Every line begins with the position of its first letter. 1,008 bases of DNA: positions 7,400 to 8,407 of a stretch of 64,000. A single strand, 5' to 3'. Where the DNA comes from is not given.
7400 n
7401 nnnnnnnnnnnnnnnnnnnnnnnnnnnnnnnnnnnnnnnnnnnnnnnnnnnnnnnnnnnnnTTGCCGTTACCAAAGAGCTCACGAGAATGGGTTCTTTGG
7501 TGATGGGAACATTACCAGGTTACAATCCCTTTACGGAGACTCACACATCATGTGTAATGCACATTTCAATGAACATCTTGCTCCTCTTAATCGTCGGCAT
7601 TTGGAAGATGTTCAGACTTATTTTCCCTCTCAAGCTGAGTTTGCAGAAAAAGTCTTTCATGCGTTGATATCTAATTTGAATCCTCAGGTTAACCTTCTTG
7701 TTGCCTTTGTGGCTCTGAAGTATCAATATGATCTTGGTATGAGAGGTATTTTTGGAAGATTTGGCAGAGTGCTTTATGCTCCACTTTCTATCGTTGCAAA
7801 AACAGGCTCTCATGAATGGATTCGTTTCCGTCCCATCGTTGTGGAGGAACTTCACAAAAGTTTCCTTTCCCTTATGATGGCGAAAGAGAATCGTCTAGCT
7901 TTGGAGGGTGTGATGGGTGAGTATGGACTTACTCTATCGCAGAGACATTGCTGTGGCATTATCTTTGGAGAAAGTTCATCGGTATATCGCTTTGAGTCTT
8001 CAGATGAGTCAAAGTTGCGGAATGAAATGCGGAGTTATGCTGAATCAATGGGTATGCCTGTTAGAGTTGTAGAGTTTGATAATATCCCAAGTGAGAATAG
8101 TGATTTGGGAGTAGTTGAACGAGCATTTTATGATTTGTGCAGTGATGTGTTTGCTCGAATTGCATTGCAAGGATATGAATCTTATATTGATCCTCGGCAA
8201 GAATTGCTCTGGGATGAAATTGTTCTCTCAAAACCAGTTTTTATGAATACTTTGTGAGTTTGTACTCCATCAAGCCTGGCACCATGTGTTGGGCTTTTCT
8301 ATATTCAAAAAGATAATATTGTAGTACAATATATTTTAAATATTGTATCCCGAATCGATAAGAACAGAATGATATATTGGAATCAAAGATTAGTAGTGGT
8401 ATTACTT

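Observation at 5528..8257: Translationally coupled COG0523 GTPase and CooC-like ATPase with no obvious metalloenzyme client, followed by a GC-elevated orphan gene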

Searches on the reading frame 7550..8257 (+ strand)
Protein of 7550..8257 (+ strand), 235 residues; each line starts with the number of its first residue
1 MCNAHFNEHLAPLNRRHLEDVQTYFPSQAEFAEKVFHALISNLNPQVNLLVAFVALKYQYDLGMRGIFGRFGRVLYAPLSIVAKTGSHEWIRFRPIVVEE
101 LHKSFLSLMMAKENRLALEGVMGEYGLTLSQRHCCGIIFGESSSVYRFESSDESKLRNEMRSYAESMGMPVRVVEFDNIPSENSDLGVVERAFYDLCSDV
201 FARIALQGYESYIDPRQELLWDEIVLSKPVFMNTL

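Call 3: search_protein_families(library=pfam, proteins=[window:7550-8257:+], max_evalue=0.01)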
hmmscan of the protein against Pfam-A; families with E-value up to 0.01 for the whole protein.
window:7550-8257:+ (235 aa): 0 families

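Call 4: search_protein_families(library=ncbifam, proteins=[window:7550-8257:+], max_evalue=0.01)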
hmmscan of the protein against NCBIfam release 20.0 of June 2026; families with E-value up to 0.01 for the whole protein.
window:7550-8257:+ (235 aa): 0 families

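Call 12: find_homologous_proteins(query=window:7550-8257:+, max_evalue=0.001)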
Query window:7550-8257:+ (235 aa): 26 proteins with E <= 0.001 among 371 candidates.
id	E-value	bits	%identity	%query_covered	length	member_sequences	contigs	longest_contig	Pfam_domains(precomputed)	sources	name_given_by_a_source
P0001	1.1e-141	488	91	100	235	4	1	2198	-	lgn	-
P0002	4.9e-138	476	91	99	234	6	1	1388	-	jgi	-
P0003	1.4e-132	458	84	100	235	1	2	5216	-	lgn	-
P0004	6.8e-131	453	88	97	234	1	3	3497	-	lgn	-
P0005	1.8e-128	445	85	97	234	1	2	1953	-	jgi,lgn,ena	jgi:hypothetical protein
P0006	3.4e-109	382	76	98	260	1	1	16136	-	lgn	-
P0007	7.2e-89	315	65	96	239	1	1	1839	-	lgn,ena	-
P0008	3.4e-88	313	63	97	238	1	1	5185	-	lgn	-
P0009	8.4e-88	312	65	97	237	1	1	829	-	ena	-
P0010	3.5e-86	307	61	97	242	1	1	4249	-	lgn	-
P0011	5.9e-82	293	61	98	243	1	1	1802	-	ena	-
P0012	2.9e-81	290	60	97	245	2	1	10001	-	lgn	-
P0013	2.8e-80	287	59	97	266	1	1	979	-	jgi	jgi:hypothetical protein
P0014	5.1e-80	286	56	96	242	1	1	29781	-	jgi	-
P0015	2.0e-78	281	59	97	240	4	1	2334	-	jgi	jgi:hypothetical protein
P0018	6.4e-76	273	56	98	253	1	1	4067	-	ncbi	-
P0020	2.1e-73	265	53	96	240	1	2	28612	-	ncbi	-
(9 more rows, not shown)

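Call 14: search_solved_structures(query=window:7550-8257:+, max_evalue=10)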
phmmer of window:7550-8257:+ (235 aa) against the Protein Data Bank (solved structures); distinct sequences matched with E-value up to 10: 30.
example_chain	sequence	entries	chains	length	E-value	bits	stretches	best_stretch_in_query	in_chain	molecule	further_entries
4bkg_A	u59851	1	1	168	0.002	21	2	132-186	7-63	SMALL UBIQUITIN-RELATED MODIFIER 2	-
2k1f_A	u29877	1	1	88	0.64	12.8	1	137-185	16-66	CG4494-PA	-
7zju_B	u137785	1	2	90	0.86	12.4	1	130-186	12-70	Small ubiquitin-related modifier 3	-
2mp2_B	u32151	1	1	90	0.87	12.4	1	130-186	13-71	Small ubiquitin-related modifier 3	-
1wm2_A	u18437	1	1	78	1.1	12.1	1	137-186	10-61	Ubiquitin-like protein SMT3B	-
5elu_B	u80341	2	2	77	1.1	12.1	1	137-186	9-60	Small ubiquitin-related modifier 2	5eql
2d07_B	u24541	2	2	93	1.1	12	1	133-186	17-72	Ubiquitin-like protein SMT3B | Small ubiquitin-related modifier 2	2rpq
2awt_A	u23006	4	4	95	1.2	12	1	133-186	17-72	Small ubiquitin-related modifier 2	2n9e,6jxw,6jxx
1u4a_A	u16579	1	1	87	1.2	12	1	138-187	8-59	Ubiquitin-like protein SMT3A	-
2io3_B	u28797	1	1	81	1.2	12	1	137-186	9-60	Small ubiquitin-related modifier 2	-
5tvq_B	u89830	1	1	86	1.2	12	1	136-186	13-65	Small ubiquitin-related modifier 2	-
4npn_A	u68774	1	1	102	1.2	11.9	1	131-186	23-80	Small ubiquitin-related modifier 2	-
5tvp_Q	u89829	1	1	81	1.3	11.9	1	136-185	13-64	Small ubiquitin-related modifier 2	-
1wz0_A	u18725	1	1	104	1.3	11.8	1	132-186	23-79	Ubiquitin-like protein SMT3B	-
2mp2_A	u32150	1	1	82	1.3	11.8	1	138-186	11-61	Small ubiquitin-related modifier 3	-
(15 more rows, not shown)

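Call 15: find_encoding_contigs(protein=P0020, flank=8000, max_places=3)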
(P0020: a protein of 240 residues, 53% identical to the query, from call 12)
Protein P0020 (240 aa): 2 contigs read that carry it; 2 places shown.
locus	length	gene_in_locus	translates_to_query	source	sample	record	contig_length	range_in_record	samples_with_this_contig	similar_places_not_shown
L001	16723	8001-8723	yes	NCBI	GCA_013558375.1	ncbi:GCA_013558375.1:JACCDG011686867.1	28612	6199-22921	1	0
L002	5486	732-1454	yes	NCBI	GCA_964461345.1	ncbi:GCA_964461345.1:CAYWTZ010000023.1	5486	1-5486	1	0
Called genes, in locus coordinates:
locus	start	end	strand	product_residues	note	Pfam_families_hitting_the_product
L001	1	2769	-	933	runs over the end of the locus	PF04313:HSDR_N, PF04851:ResIII, PF00270:DEAD, PF18766:SWI2_SNF2, PF22679:T1R_D3-like, PF12008:EcoR124_C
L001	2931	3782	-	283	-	PF12686:DUF3800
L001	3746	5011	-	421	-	PF01420:Methylase_S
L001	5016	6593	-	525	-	PF12161:HsdM_N, PF02384:N6_Mtase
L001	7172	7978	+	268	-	PF01656:CbiA, PF13614:AAA_31 (weak)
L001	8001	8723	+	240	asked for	-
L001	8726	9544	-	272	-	PF03734:YkuD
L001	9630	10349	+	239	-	-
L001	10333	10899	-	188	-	-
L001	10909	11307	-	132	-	PF07883:Cupin_2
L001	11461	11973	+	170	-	PF11181:YflT (weak)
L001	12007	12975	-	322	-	PF01699:Na_Ca_ex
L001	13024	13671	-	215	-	-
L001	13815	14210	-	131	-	-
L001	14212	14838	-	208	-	PF01789:PsbP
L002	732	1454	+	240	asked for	-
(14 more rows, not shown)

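Call 16: find_encoding_contigs(protein=P0014, flank=8000, max_places=3)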
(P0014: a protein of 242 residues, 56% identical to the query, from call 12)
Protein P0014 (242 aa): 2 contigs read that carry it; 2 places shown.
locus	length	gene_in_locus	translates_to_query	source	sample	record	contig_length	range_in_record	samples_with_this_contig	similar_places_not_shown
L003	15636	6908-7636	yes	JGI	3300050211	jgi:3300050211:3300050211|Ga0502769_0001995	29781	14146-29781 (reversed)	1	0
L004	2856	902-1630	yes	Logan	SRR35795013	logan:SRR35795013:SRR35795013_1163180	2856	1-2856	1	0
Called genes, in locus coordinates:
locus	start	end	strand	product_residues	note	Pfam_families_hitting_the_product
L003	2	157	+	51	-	?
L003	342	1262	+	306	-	PF03462:PCRF, PF00472:RF-1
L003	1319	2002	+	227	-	PF00005:ABC_tran, PF02463:SMC_N (weak), PF13304:AAA_21 (weak)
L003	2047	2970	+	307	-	PF18075:FtsX_ECD, PF02687:FtsX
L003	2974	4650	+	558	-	PF01656:CbiA (weak), PF06418:CTP_synth_N, PF00117:GATase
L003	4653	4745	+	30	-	-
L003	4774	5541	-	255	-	PF18306:LDcluster4, PF03641:Lysine_decarbox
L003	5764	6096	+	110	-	PF01475:FUR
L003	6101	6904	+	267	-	PF01656:CbiA, PF13614:AAA_31 (weak)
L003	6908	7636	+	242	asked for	-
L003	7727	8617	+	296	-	PF01029:NusB, PF00293:NUDIX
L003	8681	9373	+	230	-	PF22935:RM44_endonuclase, PF14622:Ribonucleas_3_3, PF00636:Ribonuclease_3, PF00035:dsrm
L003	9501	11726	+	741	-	PF02463:SMC_N, PF13175:AAA_15, PF13476:AAA_23, PF13304:AAA_21 (weak)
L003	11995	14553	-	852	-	PF02113:Peptidase_S13 (faint), PF13354:Beta-lactamase2, PF00768:Peptidase_S11, PF02557:VanY, PF09587:PGA_cap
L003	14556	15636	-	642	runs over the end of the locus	PF08206:OB_RNB (weak), PF17849:OB_Dis3, PF17876:CSD2, PF00773:RNB, PF00575:S1 (weak)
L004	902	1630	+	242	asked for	-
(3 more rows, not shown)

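Call 17: find_encoding_contigs(protein=P0006, flank=8000, max_places=3)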
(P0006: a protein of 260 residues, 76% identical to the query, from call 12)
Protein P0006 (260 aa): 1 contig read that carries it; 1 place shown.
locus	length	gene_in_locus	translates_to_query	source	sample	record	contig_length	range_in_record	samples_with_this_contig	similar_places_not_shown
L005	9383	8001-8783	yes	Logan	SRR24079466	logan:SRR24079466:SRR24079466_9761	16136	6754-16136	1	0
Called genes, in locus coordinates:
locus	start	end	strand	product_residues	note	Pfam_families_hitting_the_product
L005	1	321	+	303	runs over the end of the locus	PF04018:VCA0040-like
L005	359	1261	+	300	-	PF04018:VCA0040-like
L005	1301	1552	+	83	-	-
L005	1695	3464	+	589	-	PF09972:DUF2207, PF20990:DUF2207_C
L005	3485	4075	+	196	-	PF01230:HIT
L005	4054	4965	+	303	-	PF13175:AAA_15 (faint), PF00005:ABC_tran, PF13304:AAA_21 (weak)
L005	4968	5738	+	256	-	PF01061:ABC2_membrane, PF12698:ABC2_membrane_3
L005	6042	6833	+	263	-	PF04402:SIMPL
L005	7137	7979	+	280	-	PF01656:CbiA, PF02374:ArsA_ATPase (weak)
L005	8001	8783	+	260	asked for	-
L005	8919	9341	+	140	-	PF00011:HSP20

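Call 20: find_related_loci(query=A1, collection=genome_contigs, flank=8000)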
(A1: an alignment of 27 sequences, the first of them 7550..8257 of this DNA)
Query A1 (235 aa) in genome_contigs; peptide patterns used: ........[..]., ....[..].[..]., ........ (x = any residue, [..] = any of these).
45 stretches matched a pattern; 3 encode a relative of the query (tblastn E <= 1e-3); 3 distinct loci.
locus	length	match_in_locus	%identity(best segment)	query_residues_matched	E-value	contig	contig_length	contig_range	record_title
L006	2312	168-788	43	1-206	3e-56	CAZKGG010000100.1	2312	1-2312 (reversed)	MAG TPA_asm: uncultured Candidatus Saccharibacteria bacterium isolate SRP342105_co2_44 genome assembly, contig: NODE_715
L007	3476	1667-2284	42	1-206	4e-53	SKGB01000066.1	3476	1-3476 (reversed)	MAG: Candidatus Nomurabacteria bacterium isolate CSBr16_119 CSBr16-51709, whole genome shotgun sequence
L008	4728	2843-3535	40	1-228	2e-50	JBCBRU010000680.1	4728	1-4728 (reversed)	MAG: Myxococcota bacterium isolate J06636_7 k141_117554_length_4728_cov_18.0000, whole genome shotgun sequence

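Call 38: predict_structure(alignment_id=A1)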
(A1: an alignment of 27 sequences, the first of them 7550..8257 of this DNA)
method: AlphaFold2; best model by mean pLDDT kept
length: 235 residues; sequences in the alignment: 27
mean_pLDDT: 94.2   pTM: 0.91
mean pLDDT of the five models: 94.2, 93.1, 92.8, 91.3, 90.0
residues with pLDDT >= 90: 216; 70-90: 11; 50-70: 7; < 50: 1
segments of 3 or more residues with pLDDT < 50: none
pLDDT, mean of each block of 10 residues (from residue 1): 83 98 98 99 97 99 97 97 95 97 93 97 97 86 97 95 94 97 96 98 95 96 88 53
secondary structure, 60 per line:
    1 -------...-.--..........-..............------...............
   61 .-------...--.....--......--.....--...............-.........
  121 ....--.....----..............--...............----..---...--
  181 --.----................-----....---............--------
elements in order: H15-24 H26-39 H47-61 E74-78 E81-86 E89-93 H96-110 H112-124 E127-131 E136-141 H142-149 H152-166 H188-203 H209-212 H216-227

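Call 41: search_protein_representatives(alignment_id=A1)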
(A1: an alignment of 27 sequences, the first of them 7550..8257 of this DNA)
Query: 27 sequences, 240 profile positions. Proteins with E-value up to 0.001 (for the whole library): 68; up to 1e-10: 41; up to 1e-30: 7. The best 68 are listed.
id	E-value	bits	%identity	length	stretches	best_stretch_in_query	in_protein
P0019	1.2e-113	394.6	-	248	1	1-236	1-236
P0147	1.5e-85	302.7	-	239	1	1-226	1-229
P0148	4.7e-85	301.1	-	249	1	1-230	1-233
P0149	3.5e-48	180.4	-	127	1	109-229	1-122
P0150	1.2e-41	158.9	-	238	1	1-207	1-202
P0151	5.5e-33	130.6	-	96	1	1-86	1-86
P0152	3.6e-31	124.6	-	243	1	1-218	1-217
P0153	1.1e-27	113.2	-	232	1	1-202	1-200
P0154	1.1e-27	113.2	-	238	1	11-205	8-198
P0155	3.4e-26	108.4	-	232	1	1-212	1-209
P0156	3.9e-26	108.2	-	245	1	7-201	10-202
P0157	1.4e-25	106.3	-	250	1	6-208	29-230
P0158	3.9e-25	104.9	-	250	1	4-188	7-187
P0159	1.9e-23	99.4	-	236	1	1-212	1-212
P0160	5.4e-23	97.9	-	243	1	1-206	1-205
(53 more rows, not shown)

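Call 60: search_protein_families(library=pfam, proteins=[L003:5764-6096:+, L006:1758-2117:-], max_evalue=0.01)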
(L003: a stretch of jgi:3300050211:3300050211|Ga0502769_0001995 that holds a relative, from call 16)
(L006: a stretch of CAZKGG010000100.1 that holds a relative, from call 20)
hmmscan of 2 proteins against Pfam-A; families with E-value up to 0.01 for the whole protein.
L003:5764-6096:+ (110 aa): 5 families
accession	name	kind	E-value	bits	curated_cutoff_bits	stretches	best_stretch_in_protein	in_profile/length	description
PF01475.25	FUR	-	6.7e-12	46.1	23.1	1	1-84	4-94/121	Ferric uptake regulator family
PF13412.12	HTH_24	-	8.6e-05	22.5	21.9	1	7-50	5-48/48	Winged helix-turn-helix DNA-binding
PF10494.15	Stk19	-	0.0013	18.7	27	1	18-56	31-69/278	Inactive serine-threonine protein kinase 19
PF12957.13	DUF3846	-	0.0028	18.2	27.5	0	71-108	43-78/103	Domain of unknown function (DUF3846)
PF09339.16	HTH_IclR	-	0.0029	17.8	22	1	10-47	8-46/52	IclR helix-turn-helix domain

L006:1758-2117:- (119 aa): 3 families
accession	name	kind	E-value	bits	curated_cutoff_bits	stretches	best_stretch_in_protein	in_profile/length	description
PF01475.25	FUR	-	8.6e-14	52.2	23.1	1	8-107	3-107/121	Ferric uptake regulator family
PF01047.28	MarR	-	0.0013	19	24.6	1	17-60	7-49/59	MarR family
PF05158.18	RNA_pol_Rpc34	-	0.0036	17.2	28.4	1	10-76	7-74/332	RNA polymerase Rpc34 subunit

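Call 73: search_protein_families(library=ncbifam, proteins=[L003:5764-6096:+, L006:1758-2117:-], max_evalue=0.001)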
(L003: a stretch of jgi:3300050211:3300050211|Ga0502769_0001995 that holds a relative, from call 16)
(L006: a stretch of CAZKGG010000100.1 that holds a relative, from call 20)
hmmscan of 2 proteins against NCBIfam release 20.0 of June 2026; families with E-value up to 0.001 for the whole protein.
L003:5764-6096:+ (110 aa): 7 families
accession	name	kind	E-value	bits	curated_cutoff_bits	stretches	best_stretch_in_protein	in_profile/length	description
NF047406.1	TransRegPerRTherm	equivalog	5.7e-10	39.5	200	1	23-90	31-98/130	manganese-dependent transcriptional regulator PerR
NF051891.1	TransRegFurHelico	equivalog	2.1e-09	37.4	200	1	2-95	24-126/148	ferric iron uptake transcriptional regulator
NF052545.1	TransRegPerRClab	equivalog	2.6e-06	27.5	180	1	33-88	51-106/138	transcriptional regulator PerR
NF006999.0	PRK09462.1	equivalog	3.6e-05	23.4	146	1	32-81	51-100/148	ferric iron uptake transcriptional regulator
NF051892.1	TransRegFurBacil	equivalog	9.9e-05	22.4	220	1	30-84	53-110/149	ferric iron uptake transcriptional regulator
NF008646.0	PRK11639.1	equivalog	0.00015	21.5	167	1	12-82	43-111/171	zinc uptake transcriptional repressor Zur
NF053660.1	ORF80_fam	equivalog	0.00025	20.9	95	1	7-50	4-47/70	ORF80 family leucine zipper DNA-binding protein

L006:1758-2117:- (119 aa): 7 families
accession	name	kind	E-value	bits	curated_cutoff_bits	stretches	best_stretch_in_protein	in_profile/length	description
NF051891.1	TransRegFurHelico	equivalog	1.2e-06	28.5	200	1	16-94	30-112/148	ferric iron uptake transcriptional regulator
NF047406.1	TransRegPerRTherm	equivalog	1.6e-06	28.4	200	1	31-95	31-95/130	manganese-dependent transcriptional regulator PerR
NF051892.1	TransRegFurBacil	equivalog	1e-05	25.6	220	1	33-106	47-122/149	ferric iron uptake transcriptional regulator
NF052545.1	TransRegPerRClab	equivalog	1.9e-05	24.7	180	1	8-102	17-109/138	transcriptional regulator PerR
NF010034.0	PRK13509.1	equivalog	0.00031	20.2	244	1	14-81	6-72/251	HTH-type transcriptional regulator UlaR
NF006999.0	PRK09462.1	equivalog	0.00038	20.1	146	1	17-90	21-100/148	ferric iron uptake transcriptional regulator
TIGR01884.1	cas_HTH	subfamily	0.00055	19.4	60.2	1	9-61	138-189/202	CRISPR-associated CARF protein Csa3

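Call 82: fold_search(model_id=the predicted structure, library=pdb)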
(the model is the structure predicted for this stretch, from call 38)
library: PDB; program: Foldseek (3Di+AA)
matches with E <= 10: 239; with E <= 0.001: 0
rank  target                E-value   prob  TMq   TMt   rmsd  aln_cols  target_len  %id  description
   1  4bnd_A                3.0e-01  0.12  0.19  0.18  15.6       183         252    9  Structure of an atypical alpha-phosphoglucomutase similar to eukaryotic phosphomannomutases (released 2013-10-02)
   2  5hus                  4.5e-01  0.10  0.15  0.13  16.7       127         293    9  Structure of Candida albicans trehalose synthase regulatory protein C-terminal domain (released 2017-05-03)
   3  8xt8_B                7.9e-01  0.06  0.16  0.21  16.4       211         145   13  Clostridioides difficile MarR (WP_003434724) with Hg-bound (released 2024-11-20)
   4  6pco_B                8.9e-01  0.08  0.16  0.24  16.3       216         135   12  Mechanism for regulation of DNA binding of Bordetella bronchiseptica BpsR by 6-hydroxynicotinic acid (released 2019-11-06)
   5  7sep_B                1.1e+00  0.05  0.11  0.07  24.9       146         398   11  Cryo-EM Structure of the RT component of the HIV-1 Pol Polyprotein (released 2022-07-27)
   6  7d4i_RT               1.1e+00  0.04  0.14  0.15  16.1       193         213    9  Cryo-EM structure of 90S small ribosomal precursors complex with the DEAH-box RNA helicase Dhr1 (State F) (released 2021-10-06)
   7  5aj2_B                1.1e+00  0.04  0.16  0.16  21.1       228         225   14  Cryo electron tomography of the Naip5-Nlrc4 inflammasome (released 2015-11-11)
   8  5whm_C                1.2e+00  0.03  0.14  0.13  14.2       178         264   15  Crystal Structure of IclR Family Transcriptional Regulator from Brucella abortus (released 2017-08-23)
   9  9iop_C                1.5e+00  0.02  0.12  0.10  17.8       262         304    6  Cryo-EM structure of cUA and MAFP bound CapE filament (released 2025-05-21)
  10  8hvq_A                1.6e+00  0.02  0.12  0.13  14.1       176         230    6  Crystal structure of haloacid dehalogenase-like hydrolase family enzyme from Staphylococcus lugdunensis (released 2023-12-27)
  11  8rb1_A                1.8e+00  0.03  0.13  0.05  22.1       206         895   10  The crystal structure of DNA-bound human MutSbeta (MSH2_K675R/MSH3_K902R) in the canonical mismatch bound conformation (released 2025-06-11)
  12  7xjj_E                2.1e+00  0.01  0.12  0.11  18.6       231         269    9  Cryo-EM structure of the galanin-bound GALR1-miniGo complex (released 2023-05-03)
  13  5ue7_A                2.2e+00  0.03  0.17  0.16  18.8       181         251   14  Crystal structure of the phosphomannomutase PMM1 from Candida albicans, apoenzyme state (released 2017-02-01)
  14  3s2w_A                2.5e+00  0.04  0.17  0.23  15.5       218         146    7  The crystal structure of a MarR transcriptional regulator from Methanosarcina mazei Go1 (released 2011-06-22)
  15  7qix_H                2.6e+00  0.02  0.13  0.15  16.5       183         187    9  Specific features and methylation sites of a plant ribosome. 40S body ribosomal subunit. (released 2022-06-15)
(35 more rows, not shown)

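Call 83: list_cluster_members(proteins=[window:7550-8254:+, window:6628-7458:+, window:5552-6628:+, P0027, P0018, P0020])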
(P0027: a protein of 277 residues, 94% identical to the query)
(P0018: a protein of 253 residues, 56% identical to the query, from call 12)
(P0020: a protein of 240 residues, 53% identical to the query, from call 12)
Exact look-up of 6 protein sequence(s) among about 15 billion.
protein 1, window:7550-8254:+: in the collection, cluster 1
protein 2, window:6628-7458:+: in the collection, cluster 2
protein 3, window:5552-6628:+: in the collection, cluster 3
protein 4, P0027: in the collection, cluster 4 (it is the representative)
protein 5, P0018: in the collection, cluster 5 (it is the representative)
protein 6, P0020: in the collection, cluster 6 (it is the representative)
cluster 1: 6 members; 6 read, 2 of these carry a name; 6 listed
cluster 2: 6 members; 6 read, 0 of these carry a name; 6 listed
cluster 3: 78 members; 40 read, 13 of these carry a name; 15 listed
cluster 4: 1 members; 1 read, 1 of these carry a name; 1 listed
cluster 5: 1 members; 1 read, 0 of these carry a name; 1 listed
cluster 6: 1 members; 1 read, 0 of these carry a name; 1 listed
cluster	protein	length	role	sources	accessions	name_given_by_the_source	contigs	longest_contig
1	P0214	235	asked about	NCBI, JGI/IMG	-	-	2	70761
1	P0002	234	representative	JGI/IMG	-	-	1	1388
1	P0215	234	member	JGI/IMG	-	hypothetical protein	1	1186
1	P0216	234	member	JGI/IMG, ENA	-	hypothetical protein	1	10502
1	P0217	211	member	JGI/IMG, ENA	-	-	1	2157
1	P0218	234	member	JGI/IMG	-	-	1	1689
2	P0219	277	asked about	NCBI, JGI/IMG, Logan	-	-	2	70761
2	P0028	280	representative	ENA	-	-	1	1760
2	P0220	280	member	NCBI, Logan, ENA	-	-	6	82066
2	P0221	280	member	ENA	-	-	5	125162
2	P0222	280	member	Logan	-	-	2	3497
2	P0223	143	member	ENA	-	-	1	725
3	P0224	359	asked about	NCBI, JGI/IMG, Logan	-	-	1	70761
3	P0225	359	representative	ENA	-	-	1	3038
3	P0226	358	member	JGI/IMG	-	G3E family GTPase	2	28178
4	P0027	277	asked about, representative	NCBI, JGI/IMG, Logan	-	CO dehydrogenase maturation factor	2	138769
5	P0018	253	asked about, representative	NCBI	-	-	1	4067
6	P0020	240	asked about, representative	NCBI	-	-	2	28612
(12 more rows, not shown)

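Call 88: search_protein_families(library=padloc, proteins=[window:7550-8257:+], max_evalue=0.01)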
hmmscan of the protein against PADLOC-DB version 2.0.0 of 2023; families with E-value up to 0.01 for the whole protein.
window:7550-8257:+ (235 aa): 0 families
